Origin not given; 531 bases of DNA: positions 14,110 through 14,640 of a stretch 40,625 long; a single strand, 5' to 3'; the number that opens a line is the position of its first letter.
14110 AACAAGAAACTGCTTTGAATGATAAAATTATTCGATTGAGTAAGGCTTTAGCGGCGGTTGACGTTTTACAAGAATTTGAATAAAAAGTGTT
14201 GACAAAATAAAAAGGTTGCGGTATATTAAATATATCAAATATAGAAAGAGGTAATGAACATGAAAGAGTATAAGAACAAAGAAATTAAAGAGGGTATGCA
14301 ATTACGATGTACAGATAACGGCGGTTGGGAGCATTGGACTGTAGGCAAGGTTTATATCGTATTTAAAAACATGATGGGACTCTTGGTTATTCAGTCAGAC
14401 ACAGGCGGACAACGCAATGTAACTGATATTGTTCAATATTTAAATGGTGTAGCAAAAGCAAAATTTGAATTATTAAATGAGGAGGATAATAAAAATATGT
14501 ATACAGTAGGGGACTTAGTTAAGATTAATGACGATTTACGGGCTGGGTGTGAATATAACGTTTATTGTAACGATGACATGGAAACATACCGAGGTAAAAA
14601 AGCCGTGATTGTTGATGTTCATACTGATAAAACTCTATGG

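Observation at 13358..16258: Tandem trio of paralogous early proteins built from a repeated small barrel module plus coiled coil, with duplicated promoter and leader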

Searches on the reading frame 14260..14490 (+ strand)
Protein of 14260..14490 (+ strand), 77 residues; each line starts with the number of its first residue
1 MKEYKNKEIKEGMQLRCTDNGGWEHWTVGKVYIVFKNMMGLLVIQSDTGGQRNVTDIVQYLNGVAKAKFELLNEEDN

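Call 81: find_related_loci(query=window:14260-14490:+, collection=genome_contigs, flank=6000)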
Query window:14260-14490:+ (77 aa) in genome_contigs; peptide patterns used: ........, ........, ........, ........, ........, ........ (x = any residue, [..] = any of these).
52 stretches matched a pattern, but none encodes a relative of the query by tblastn (E <= 1e-3).
